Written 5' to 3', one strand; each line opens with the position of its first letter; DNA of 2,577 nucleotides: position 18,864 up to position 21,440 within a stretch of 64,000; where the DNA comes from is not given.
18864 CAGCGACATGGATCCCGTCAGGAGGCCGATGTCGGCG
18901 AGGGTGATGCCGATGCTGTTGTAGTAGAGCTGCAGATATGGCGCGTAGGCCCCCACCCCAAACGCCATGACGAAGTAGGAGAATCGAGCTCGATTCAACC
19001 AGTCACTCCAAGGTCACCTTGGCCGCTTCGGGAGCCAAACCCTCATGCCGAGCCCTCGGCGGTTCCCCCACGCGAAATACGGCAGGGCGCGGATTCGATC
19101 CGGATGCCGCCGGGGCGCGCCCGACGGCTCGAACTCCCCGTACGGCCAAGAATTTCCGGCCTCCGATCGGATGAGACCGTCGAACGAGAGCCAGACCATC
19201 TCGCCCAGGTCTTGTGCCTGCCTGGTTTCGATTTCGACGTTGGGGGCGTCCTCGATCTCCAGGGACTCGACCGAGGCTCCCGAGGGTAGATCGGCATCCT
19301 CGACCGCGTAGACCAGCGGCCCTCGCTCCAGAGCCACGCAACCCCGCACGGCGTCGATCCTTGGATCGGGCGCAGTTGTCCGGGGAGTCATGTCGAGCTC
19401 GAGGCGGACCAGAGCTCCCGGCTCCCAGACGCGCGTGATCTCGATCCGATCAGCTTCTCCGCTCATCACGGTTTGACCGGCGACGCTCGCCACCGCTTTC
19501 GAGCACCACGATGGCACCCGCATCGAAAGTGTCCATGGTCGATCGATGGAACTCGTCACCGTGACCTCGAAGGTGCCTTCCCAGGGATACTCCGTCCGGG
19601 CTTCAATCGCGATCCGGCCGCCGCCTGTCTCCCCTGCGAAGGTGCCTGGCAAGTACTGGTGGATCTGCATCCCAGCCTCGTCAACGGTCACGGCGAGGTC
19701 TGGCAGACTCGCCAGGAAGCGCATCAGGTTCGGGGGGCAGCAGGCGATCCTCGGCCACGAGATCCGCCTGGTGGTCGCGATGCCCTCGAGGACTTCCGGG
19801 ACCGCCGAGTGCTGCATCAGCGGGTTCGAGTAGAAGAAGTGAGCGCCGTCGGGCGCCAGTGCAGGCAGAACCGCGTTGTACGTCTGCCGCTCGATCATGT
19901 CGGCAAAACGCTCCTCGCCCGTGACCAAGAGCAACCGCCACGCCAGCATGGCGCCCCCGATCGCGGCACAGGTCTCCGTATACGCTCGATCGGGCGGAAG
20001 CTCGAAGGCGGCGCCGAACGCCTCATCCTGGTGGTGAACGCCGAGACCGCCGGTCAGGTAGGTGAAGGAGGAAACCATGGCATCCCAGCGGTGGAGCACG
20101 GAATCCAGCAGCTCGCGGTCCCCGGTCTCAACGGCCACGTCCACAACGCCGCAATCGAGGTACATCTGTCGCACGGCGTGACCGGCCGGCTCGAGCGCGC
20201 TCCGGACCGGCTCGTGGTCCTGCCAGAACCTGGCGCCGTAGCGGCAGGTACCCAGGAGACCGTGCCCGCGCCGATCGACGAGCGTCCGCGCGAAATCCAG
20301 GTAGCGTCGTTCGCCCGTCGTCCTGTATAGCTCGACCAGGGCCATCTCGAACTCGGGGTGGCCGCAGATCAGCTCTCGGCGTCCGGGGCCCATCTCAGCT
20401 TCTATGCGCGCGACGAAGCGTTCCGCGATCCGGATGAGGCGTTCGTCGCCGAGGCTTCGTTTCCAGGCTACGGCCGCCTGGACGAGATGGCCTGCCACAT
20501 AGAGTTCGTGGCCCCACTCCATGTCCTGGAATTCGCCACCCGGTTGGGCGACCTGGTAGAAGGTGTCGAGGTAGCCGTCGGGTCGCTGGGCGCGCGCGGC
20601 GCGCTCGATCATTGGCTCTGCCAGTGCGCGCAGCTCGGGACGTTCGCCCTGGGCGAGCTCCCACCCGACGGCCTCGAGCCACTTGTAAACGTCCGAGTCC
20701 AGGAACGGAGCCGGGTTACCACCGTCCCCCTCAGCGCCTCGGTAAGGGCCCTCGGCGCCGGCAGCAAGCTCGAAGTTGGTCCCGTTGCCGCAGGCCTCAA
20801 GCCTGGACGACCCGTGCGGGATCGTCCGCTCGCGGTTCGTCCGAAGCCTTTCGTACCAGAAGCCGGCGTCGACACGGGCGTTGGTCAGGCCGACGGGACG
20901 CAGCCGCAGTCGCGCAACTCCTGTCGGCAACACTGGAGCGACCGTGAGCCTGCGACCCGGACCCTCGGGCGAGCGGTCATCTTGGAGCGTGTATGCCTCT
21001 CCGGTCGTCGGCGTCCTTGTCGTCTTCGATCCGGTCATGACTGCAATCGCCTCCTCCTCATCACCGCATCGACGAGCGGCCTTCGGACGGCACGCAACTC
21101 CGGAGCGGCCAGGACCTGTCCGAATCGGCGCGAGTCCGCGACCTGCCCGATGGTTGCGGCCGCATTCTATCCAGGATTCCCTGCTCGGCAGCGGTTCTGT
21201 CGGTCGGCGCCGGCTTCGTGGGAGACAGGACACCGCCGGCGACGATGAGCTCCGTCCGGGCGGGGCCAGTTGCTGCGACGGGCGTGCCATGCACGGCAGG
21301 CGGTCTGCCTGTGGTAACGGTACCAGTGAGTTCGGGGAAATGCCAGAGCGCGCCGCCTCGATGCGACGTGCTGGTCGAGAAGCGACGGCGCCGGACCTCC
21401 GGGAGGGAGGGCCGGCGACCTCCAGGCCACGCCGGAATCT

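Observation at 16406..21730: Shared near-palindromic motif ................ upstream of two divergent sugar operons: predicted LacI regulon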

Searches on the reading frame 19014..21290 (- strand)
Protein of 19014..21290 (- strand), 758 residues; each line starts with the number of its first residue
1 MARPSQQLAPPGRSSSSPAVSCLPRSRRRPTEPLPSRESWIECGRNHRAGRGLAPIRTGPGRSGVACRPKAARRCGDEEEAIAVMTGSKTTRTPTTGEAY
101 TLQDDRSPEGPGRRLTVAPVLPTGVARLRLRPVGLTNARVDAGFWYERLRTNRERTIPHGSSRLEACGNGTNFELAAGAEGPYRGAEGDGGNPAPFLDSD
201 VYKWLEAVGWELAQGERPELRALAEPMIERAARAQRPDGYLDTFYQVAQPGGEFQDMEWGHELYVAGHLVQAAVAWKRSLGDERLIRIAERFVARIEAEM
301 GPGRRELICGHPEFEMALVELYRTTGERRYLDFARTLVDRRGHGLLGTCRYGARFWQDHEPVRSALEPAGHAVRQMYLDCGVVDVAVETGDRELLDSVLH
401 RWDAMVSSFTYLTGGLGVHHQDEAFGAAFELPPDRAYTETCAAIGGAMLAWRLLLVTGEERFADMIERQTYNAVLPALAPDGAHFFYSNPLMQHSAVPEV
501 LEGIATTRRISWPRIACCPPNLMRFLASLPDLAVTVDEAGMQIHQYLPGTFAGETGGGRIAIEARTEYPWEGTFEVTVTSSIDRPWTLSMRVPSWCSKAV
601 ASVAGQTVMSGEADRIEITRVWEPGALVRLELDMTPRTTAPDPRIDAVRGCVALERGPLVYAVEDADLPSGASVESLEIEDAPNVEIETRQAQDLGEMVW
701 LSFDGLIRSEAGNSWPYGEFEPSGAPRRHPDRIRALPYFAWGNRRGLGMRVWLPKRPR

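Call 7: search_protein_families(library=pfam, proteins=[window:19014-21290:-])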
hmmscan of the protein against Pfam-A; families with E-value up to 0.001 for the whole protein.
window:19014-21290:- (758 aa): 3 families
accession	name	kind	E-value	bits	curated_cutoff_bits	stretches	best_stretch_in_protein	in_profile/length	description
PF07944.18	Beta-AFase-like_GH127_cat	-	7.7e-83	279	24.9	1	139-530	3-375/376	Beta-L-arabinofuranosidase, GH127 catalytic domain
PF20737.2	Glyco_hydro127C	-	3e-18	65.7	23.7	1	636-754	1-71/71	Glycoside hydrolase family 127 C-terminal domain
PF20736.2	Glyco_hydro127M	-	6.6e-16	58.7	24.2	1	541-634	2-95/95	Beta-L-arabinofuranosidase, GH127 middle domain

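Call 37: search_protein_families(library=ncbifam, proteins=[window:19014-21038:-], max_evalue=0.01)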
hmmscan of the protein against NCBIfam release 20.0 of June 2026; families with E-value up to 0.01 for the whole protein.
window:19014-21038:- (674 aa): 1 family
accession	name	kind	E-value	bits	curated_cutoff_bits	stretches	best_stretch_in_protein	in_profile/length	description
NF049879.1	AcerHdlse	equivalog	1.5e-111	373.9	950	1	45-670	17-656/657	aceric acid hydrolase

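Call 56: find_homologous_proteins(query=window:19014-21038:-, max_evalue=1e-100)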
Query window:19014-21038:- (674 aa): 7517 proteins with E <= 1e-100 among 8000 candidates; the best 120 are listed.
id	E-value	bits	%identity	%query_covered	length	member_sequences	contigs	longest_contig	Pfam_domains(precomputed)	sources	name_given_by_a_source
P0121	0.0e+0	1563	100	100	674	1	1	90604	PF20736.3,PF20737.3,PF07944.19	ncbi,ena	-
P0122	0.0e+0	1288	83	98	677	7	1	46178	PF20736.3,PF20737.3,PF07944.19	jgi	jgi:hypothetical protein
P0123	0.0e+0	1237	80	98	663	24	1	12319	PF20736.3,PF20737.3,PF07944.19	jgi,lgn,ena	-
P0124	0.0e+0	1145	75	99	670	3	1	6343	PF20736.3,PF20737.3,PF07944.19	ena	-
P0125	0.0e+0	1130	76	95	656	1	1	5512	PF20736.3,PF20737.3,PF07944.19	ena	-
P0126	0.0e+0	1066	72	95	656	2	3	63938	PF20736.3,PF20737.3,PF07944.19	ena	-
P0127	0.0e+0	1031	68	93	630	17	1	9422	PF20736.3,PF20737.3,PF07944.19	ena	-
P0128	8.1e-298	1008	72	88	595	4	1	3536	PF20736.3,PF20737.3,PF07944.19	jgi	jgi:DUF1680 family protein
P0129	5.9e-294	995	71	88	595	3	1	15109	PF20736.3,PF20737.3,PF07944.19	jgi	jgi:DUF1680 family protein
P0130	9.0e-293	991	68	95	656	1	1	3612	PF20736.3,PF20737.3,PF07944.19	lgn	-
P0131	5.8e-289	979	65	95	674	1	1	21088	PF20736.3,PF20737.3,PF07944.19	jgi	jgi:uncharacterized protein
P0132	4.4e-288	976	66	95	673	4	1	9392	PF20736.3,PF20737.3,PF07944.19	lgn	-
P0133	2.1e-287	973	64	97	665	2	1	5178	PF20736.3,PF20737.3,PF07944.19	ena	-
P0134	2.5e-286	970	66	95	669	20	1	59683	PF20736.3,PF20737.3,PF07944.19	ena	-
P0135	4.7e-285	966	65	94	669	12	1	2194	PF20736.3,PF20737.3,PF07944.19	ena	-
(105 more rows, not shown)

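Call 57: find_encoding_contigs(protein=P0122, flank=8000, max_places=2)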
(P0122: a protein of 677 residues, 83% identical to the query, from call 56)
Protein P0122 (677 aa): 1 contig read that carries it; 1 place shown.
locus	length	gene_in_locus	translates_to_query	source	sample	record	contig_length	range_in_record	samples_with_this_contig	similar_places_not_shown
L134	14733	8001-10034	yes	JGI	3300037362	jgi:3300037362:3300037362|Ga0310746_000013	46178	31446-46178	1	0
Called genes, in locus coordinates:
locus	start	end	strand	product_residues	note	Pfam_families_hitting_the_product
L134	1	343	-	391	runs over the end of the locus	-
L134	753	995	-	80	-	-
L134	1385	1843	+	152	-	PF09946:DUF2178 (weak)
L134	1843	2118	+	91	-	PF13560:HTH_31, PF12844:HTH_19 (weak), PF01381:HTH_3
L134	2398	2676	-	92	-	-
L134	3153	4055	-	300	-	-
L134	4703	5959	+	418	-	PF00595:PDZ, PF13180:PDZ_2, PF17820:PDZ_6, PF03572:Peptidase_S41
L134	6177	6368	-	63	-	-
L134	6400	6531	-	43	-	-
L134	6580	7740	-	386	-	PF01087:GalP_UDP_transf, PF02744:GalP_UDP_tr_C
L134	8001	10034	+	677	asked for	PF07944:Beta-AFase-like_GH127_cat, PF20736:Glyco_hydro127M, PF20737:Glyco_hydro127C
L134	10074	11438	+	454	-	PF03825:Nuc_H_symport, PF12832:MFS_1_like, PF07690:MFS_1, PF01306:LacY_symp, PF07690:MFS_1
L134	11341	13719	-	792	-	PF03636:Glyco_hydro_65N, PF03632:Glyco_hydro_65m, PF03633:Glyco_hydro_65C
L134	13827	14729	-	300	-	PF00528:BPD_transp_1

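Call 58: find_encoding_contigs(protein=P0123, flank=8000, max_places=2)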
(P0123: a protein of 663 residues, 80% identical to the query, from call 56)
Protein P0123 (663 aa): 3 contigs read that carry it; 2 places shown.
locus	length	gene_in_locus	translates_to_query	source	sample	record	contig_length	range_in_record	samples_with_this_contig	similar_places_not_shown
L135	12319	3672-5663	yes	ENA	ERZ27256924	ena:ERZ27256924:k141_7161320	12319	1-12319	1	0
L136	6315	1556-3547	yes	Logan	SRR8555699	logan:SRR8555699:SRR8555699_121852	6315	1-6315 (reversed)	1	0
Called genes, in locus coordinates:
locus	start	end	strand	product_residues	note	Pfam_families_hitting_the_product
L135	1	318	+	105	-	?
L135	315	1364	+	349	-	PF00294:PfkB, PF08543:Phos_pyr_kin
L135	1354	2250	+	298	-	-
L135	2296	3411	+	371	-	PF14486:DUF4432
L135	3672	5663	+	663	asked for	PF07944:Beta-AFase-like_GH127_cat, PF20736:Glyco_hydro127M, PF20737:Glyco_hydro127C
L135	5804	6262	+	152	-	PF04075:F420H2_quin_red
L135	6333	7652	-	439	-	-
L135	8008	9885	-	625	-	PF04122:CW_binding_2, PF00246:Peptidase_M14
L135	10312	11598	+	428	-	PF05816:TelA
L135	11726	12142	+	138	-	PF01022:HTH_5, PF12840:HTH_20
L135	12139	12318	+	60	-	?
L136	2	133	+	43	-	?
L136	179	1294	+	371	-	PF14486:DUF4432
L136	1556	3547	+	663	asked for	PF07944:Beta-AFase-like_GH127_cat, PF20736:Glyco_hydro127M, PF20737:Glyco_hydro127C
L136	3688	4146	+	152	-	PF04075:F420H2_quin_red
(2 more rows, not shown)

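Call 59: find_encoding_contigs(protein=P0126, flank=8000, max_places=2)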
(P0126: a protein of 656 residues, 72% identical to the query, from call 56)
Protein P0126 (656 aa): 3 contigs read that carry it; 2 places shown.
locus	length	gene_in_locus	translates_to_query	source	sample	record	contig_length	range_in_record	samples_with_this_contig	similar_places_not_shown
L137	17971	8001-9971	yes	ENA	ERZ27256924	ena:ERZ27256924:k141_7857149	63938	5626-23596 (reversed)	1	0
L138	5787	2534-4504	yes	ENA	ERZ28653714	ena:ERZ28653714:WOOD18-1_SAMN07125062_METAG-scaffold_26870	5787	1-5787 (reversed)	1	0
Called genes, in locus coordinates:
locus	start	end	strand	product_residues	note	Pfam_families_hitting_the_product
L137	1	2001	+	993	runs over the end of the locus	PF07959:Fucose_pyrophosphorylase, PF00288:GHMP_kinases_N, PF08544:GHMP_kinases_C (weak)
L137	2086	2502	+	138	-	PF08818:DUF1801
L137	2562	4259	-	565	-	PF02129:Peptidase_S15, PF08530:PepX_C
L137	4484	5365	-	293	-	PF00528:BPD_transp_1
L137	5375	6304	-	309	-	PF00528:BPD_transp_1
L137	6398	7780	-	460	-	PF01547:SBP_bac_1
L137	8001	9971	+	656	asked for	PF07944:Beta-AFase-like_GH127_cat, PF20736:Glyco_hydro127M, PF20737:Glyco_hydro127C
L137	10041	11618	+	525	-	PF00356:LacI, PF00532:Peripla_BP_1, PF13377:Peripla_BP_3, PF16976:RcpC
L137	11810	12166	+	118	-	-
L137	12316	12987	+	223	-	PF05239:PRC (faint)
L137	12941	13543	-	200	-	-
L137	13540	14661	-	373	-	PF00248:Aldo_ket_red, PF13746:Fer4_18 (faint), PF13187:Fer4_9, PF13534:Fer4_17 (weak)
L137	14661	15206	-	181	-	-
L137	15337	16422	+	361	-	PF01757:Acyl_transf_3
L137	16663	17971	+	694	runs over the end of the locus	PF02203:TarH (weak), PF12729:4HB_MCP_1, PF00015:MCPsignal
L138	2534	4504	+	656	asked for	PF07944:Beta-AFase-like_GH127_cat, PF20736:Glyco_hydro127M, PF20737:Glyco_hydro127C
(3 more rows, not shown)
